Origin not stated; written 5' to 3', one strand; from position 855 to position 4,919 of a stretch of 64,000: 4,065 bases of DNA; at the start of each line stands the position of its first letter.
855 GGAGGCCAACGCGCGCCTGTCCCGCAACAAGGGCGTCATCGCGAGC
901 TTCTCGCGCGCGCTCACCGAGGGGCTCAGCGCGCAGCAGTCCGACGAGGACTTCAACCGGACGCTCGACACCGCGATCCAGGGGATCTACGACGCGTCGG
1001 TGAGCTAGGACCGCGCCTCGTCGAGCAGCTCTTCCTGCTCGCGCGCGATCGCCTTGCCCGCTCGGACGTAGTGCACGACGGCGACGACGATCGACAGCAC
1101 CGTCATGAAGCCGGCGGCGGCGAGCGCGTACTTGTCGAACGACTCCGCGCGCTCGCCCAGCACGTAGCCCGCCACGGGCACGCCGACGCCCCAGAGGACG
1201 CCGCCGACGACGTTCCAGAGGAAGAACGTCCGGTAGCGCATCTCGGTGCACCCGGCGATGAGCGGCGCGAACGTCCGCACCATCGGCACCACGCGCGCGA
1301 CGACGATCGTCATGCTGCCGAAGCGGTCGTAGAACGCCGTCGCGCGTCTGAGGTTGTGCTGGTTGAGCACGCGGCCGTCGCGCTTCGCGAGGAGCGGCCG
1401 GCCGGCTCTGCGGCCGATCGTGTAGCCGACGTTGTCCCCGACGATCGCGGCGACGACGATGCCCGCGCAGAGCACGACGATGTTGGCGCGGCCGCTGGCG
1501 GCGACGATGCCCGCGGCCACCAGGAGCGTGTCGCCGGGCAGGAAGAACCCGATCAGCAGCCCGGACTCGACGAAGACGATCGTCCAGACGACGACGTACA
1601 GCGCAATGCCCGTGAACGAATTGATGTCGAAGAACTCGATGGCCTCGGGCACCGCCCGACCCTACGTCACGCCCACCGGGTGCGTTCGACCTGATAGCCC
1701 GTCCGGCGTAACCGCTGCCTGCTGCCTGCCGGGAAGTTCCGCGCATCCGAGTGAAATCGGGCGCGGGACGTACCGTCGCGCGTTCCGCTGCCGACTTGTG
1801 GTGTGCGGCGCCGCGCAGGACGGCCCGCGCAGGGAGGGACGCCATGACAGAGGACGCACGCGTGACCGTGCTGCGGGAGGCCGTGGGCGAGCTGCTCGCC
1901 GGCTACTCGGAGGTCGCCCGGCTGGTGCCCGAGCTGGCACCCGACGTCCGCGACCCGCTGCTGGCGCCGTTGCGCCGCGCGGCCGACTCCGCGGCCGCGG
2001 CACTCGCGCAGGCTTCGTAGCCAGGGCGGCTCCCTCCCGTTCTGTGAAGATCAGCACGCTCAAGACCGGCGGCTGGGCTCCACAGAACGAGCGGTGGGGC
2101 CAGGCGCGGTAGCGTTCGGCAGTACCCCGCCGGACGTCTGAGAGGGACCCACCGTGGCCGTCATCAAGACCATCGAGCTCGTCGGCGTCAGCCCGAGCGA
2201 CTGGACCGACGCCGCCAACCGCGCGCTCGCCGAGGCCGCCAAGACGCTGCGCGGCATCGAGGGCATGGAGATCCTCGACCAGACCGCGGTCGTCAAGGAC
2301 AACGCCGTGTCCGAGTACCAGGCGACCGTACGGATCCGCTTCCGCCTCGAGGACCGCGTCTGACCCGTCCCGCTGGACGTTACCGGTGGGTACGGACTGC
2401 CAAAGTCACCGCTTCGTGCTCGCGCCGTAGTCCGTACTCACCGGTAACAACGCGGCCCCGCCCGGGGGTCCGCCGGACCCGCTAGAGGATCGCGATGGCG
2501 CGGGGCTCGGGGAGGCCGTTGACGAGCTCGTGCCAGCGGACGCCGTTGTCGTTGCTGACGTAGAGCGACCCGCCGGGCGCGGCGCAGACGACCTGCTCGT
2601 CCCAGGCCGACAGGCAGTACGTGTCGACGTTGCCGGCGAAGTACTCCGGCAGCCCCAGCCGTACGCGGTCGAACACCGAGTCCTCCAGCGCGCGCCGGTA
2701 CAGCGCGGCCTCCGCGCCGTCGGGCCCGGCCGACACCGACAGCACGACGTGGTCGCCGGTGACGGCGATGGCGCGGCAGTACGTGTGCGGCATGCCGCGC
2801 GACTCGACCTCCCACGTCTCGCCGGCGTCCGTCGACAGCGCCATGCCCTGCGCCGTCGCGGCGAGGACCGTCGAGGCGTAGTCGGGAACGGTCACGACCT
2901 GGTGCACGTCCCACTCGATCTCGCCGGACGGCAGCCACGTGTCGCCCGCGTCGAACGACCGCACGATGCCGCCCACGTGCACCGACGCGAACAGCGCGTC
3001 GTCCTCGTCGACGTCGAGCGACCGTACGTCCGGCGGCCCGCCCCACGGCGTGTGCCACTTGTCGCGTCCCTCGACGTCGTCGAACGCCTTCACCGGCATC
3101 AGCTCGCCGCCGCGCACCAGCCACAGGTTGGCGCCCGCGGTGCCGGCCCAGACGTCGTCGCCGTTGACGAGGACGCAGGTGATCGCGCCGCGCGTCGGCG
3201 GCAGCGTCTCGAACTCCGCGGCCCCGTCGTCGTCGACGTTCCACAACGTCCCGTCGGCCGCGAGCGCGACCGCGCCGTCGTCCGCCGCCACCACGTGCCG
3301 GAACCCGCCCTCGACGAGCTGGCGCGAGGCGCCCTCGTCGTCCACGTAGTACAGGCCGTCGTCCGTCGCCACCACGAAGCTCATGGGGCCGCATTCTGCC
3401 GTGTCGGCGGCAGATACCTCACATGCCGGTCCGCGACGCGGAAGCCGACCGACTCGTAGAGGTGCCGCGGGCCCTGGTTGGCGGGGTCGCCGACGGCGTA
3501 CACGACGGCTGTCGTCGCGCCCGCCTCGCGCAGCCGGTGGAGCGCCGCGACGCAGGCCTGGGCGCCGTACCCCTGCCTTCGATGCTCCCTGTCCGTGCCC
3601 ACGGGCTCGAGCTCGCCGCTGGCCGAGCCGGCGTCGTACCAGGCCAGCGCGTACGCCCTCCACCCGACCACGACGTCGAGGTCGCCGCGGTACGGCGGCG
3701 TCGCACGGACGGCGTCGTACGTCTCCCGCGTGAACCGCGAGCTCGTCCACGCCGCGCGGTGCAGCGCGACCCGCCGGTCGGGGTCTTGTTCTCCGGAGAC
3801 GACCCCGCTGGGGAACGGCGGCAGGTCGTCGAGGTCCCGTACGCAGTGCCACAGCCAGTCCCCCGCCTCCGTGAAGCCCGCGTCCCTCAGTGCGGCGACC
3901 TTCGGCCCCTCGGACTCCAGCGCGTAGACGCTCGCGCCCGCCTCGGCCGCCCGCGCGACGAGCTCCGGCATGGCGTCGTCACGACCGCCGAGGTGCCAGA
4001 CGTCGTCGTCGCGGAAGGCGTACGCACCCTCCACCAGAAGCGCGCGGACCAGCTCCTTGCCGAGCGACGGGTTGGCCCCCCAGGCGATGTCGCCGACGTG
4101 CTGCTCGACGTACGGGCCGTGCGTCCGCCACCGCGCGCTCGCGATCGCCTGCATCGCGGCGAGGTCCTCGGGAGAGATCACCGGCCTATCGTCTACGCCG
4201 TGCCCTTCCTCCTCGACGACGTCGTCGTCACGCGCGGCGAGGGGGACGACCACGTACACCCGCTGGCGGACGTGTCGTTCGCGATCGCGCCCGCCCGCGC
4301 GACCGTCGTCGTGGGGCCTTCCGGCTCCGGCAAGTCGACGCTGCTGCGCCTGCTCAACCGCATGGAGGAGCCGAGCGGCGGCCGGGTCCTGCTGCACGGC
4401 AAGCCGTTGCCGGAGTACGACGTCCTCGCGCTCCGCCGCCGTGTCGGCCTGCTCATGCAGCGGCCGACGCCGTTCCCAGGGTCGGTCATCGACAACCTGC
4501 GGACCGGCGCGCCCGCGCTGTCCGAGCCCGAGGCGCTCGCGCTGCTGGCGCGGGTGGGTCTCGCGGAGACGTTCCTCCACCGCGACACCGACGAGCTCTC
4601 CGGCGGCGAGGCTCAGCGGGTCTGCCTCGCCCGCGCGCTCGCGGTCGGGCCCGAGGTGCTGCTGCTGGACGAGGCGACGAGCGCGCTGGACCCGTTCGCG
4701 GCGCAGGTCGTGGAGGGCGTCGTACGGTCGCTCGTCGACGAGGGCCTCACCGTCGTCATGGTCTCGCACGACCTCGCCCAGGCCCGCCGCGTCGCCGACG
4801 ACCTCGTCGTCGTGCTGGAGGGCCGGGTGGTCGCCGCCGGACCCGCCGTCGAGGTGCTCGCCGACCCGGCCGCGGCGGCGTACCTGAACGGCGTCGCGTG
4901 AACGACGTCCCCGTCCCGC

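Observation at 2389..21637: Two-copy 70-bp palindromic element family whose stems differ by compensatory changes around a conserved loop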

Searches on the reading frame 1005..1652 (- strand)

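Call 93: search_protein_families(library=pfam, proteins=[window:1005-1652:-], max_evalue=0.01)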
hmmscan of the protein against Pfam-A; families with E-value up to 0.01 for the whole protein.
window:1005-1652:- (215 aa): 1 family
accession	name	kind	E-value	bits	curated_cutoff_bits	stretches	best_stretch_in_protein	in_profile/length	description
PF09335.16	VTT_dom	-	1e-18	68.4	33.9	1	38-163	1-122/123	VTT domain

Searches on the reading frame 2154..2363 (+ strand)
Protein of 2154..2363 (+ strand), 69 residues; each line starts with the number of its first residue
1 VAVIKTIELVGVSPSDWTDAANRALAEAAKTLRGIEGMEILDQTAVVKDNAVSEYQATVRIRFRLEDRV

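Call 14: search_protein_families(library=pfam, proteins=[window:2154-2363:+])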
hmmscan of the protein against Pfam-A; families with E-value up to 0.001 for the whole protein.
window:2154-2363:+ (69 aa): 1 family
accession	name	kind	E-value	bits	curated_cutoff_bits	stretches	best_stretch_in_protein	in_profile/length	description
PF07311.17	Dodecin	-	5.4e-22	78.3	22.5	1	3-66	1-64/64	Dodecin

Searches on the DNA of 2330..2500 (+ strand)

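Call 41: build_rna_model(alignment_id=A4, structure=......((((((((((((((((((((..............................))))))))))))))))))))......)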
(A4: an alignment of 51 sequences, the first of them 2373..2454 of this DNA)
Model R1 built from alignment A4 (51 sequences, 82 columns); structure: as given.
model positions 81; base pairs 20; branch points 0; effective number of sequences 3.29; information 0.7 bits per position. Calibrated on 0.2 Mb of random sequence (short: E-values are rough).
structure used (alignment columns):
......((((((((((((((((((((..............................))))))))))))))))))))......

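Call 43: search_with_rna_model(model_id=R1, sources=[window, L001, L002, L003, L004], max_evalue=10)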
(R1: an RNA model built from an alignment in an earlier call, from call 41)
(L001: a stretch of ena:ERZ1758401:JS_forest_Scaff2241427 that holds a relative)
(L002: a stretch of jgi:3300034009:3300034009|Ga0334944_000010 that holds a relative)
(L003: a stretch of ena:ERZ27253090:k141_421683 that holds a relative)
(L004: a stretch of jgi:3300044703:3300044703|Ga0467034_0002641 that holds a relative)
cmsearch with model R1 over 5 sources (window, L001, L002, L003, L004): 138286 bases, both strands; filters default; matches with E-value up to 10: 17.
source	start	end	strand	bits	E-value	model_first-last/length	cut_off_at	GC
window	21563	21643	+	87.7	1.2e-18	1-81/81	no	0.6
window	2373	2454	+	69.7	2.5e-14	1-81/81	no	0.62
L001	13951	14031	+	58.9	9.4e-12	1-81/81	no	0.64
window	21563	21643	-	55.3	6.7e-11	1-81/81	no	0.6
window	2373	2454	-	48.4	3e-09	1-81/81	no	0.62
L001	13951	14031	-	39.9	3.2e-07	1-81/81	no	0.64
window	22447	22521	+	18.8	0.038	1-81/81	no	0.72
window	37012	37070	+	17.9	0.061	1-81/81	no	0.73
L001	16845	16915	+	17.1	0.099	1-81/81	no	0.79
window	30751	30821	+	15.6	0.23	1-81/81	no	0.76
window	60122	60176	-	11.1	2.6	1-81/81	no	0.78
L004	598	645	-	10.5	3.6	18-64/81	no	0.79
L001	8668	8745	+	10.4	3.8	1-81/81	no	0.73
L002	11893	11929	-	10.4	4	23-59/81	no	0.84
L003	11893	11929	-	10.4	4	23-59/81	no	0.84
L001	17143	17175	+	10.1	4.5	25-57/81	no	0.82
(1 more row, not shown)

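Call 79: search_rna_families(source=window, start=2330, end=2500, threshold=evalue, max_evalue=10)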
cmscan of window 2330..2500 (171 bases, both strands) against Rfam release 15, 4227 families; matches with E-value up to 10: 3.
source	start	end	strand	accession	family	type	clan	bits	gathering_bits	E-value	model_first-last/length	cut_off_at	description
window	2381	2446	+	RF03571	mir-734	Gene; miRNA;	-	16.3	100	1.1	1-93/93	no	mir-734 microRNA precursor family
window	2380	2447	-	RF00926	MIR1151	Gene; miRNA;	-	15.8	90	5.1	1-110/110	no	MIR1151 microRNA precursor family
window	2357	2388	+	RF04231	mir-9191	Gene; miRNA;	-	15.5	100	1.9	21-52/73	no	mir-9191 microRNA precursor family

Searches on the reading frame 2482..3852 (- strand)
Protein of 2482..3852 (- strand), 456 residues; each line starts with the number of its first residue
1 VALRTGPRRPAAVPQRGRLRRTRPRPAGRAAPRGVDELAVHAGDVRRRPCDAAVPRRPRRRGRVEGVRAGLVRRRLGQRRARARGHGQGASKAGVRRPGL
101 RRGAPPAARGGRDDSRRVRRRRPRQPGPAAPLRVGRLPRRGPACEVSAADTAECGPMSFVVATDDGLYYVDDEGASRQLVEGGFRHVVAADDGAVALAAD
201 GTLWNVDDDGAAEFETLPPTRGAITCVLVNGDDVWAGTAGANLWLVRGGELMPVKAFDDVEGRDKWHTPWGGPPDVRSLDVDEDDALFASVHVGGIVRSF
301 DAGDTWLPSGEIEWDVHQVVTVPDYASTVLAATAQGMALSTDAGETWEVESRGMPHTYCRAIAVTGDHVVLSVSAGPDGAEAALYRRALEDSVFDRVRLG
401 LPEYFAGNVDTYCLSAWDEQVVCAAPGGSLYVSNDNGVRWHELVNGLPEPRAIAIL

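Call 14: search_protein_families(library=pfam, proteins=[window:2482-3852:-])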
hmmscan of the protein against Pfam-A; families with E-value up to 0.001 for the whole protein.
window:2482-3852:- (456 aa): 1 family
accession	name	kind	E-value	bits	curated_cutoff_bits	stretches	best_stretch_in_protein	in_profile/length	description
PF02012.26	BNR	-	1.1e-06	28.1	27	0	339-348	2-11/12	BNR/Asp-box repeat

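Call 49: find_homologous_proteins(query=window:2482-3852:-, max_evalue=1e-80)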
Query window:2482-3852:- (456 aa): 40 proteins with E <= 1e-80 among 8000 candidates.
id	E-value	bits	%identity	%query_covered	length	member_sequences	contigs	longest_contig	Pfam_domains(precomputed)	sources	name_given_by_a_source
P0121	2.1e-228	777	93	80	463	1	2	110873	PF02012.27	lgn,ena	-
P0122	2.9e-197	674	99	66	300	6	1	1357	PF25852.1,PF02012.27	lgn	-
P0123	2.1e-183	629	90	66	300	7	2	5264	PF02012.27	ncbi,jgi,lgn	jgi:hypothetical protein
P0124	1.5e-181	622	91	66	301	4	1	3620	PF02012.27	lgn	-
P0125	1.8e-179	616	89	66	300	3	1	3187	PF02012.27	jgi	jgi:hypothetical protein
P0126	5.2e-177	607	87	66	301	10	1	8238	PF02012.27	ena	-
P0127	2.0e-171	589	86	66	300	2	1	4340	PF02012.27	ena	-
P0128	4.0e-171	588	85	66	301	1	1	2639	-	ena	-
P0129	2.9e-167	575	84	66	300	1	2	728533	-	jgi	jgi:hypothetical protein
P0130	2.3e-165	569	84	66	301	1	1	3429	PF02012.27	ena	-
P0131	6.3e-164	564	82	66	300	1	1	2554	PF02012.27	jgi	jgi:hypothetical protein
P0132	1.1e-163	564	81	66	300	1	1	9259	PF02012.27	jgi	jgi:hypothetical protein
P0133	1.6e-161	556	82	66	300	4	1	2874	-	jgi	jgi:hypothetical protein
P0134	2.4e-161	556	82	66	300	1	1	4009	-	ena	-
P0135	4.2e-161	555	82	66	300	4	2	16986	PF02012.27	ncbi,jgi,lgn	jgi:hypothetical protein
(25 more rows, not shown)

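Call 50: find_encoding_contigs(protein=P0121, flank=10000, max_places=2)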
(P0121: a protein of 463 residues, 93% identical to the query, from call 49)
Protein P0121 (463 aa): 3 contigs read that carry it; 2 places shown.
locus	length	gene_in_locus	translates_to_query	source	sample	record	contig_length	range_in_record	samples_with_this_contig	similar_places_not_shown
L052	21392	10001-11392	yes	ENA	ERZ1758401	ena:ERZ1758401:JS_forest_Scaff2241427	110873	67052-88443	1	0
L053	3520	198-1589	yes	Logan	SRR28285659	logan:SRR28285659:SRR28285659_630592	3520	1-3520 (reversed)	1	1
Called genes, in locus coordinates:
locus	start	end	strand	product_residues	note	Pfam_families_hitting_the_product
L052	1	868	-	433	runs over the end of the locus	PF00206:Lyase_1, PF10397:ADSL_C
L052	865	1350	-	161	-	PF00731:AIRC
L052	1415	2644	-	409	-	PF02844:GARS_N, PF01071:GARS_A, PF02843:GARS_C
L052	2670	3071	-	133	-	-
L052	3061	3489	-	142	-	PF24839:DUF7718 (weak)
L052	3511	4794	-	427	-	PF00709:Adenylsucc_synt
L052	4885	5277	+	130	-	-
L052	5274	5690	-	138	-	PF11349:DUF3151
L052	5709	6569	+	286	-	PF00561:Abhydrolase_1, PF00975:Thioesterase (faint), PF12146:Hydrolase_4 (weak), PF12697:Abhydrolase_6, PF08386:Abhydrolase_4 (weak)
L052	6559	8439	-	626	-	PF01757:Acyl_transf_3, PF19040:SGNH, PF04311:DUF459, PF13472:Lipase_GDSL_2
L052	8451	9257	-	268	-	PF03649:UPF0014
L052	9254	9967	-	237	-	PF13191:AAA_16 (faint), PF00005:ABC_tran, PF13304:AAA_21 (faint), PF13401:AAA_22 (weak)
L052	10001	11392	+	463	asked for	PF02012:BNR (faint)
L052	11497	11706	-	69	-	PF07311:Dodecin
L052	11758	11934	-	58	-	-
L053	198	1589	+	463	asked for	PF02012:BNR (faint)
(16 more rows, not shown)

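Call 51: find_encoding_contigs(protein=P0122, flank=3000, max_places=4)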
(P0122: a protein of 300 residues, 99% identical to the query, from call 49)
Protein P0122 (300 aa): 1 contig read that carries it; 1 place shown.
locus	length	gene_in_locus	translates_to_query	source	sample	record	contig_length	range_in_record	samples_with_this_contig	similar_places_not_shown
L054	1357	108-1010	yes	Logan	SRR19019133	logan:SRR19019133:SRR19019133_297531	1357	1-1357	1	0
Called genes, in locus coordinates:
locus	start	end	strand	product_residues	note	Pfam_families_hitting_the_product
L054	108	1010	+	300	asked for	PF25852:DUF6242_C (faint), PF02012:BNR (faint)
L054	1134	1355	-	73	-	?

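Call 52: find_encoding_contigs(protein=P0123, flank=5000, max_places=3)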
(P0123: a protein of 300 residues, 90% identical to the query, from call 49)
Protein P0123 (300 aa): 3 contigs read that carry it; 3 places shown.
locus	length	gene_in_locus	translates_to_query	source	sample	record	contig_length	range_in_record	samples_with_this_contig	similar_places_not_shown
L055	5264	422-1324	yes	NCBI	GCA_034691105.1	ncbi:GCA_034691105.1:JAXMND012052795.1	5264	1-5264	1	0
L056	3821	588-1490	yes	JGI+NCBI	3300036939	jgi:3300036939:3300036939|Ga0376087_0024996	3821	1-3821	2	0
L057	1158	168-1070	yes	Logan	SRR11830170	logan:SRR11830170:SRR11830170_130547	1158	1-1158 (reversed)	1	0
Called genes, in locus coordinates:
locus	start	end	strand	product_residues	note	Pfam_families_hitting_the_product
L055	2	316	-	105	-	?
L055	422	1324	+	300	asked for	PF02012:BNR (faint)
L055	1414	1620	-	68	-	PF07311:Dodecin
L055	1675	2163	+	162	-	-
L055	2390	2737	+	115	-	-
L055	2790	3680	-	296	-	PF01791:DeoC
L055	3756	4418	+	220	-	PF09335:VTT_dom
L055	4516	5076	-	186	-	-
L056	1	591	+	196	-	?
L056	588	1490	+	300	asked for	PF02012:BNR (faint)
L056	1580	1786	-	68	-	PF07311:Dodecin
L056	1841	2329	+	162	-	-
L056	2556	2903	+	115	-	-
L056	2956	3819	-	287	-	?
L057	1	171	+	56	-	?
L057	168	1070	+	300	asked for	PF02012:BNR (faint)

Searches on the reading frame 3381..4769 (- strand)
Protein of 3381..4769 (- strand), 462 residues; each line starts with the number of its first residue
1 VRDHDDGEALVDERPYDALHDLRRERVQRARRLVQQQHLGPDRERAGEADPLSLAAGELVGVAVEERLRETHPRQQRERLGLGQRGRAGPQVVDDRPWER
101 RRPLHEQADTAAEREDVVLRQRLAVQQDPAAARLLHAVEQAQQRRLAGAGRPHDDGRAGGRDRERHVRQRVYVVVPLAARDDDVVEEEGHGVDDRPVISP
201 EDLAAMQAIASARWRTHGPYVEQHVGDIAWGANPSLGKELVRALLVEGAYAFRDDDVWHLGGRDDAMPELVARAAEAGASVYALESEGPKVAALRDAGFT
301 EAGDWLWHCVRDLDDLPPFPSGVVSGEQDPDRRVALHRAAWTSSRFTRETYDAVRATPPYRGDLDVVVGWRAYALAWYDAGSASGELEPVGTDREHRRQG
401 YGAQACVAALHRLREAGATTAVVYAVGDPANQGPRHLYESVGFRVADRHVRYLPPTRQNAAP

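Call 93: search_protein_families(library=pfam, proteins=[window:3381-4769:-], max_evalue=0.01)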
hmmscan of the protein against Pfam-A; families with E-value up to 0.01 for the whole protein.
window:3381-4769:- (462 aa): 4 families
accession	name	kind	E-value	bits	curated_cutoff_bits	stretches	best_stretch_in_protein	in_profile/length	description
PF00583.31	Acetyltransf_1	-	4.3e-09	37.1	20.7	1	365-443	42-116/116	Acetyltransferase (GNAT) family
PF08445.16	FR47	-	1.7e-07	31.6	22.1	1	383-450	20-84/86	FR47-like protein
PF13508.13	Acetyltransf_7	-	7.6e-05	23.4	27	1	378-444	25-83/84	Acetyltransferase (GNAT) domain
PF13302.13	Acetyltransf_3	-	0.0061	17.7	25.4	0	392-444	87-138/138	Acetyltransferase (GNAT) domain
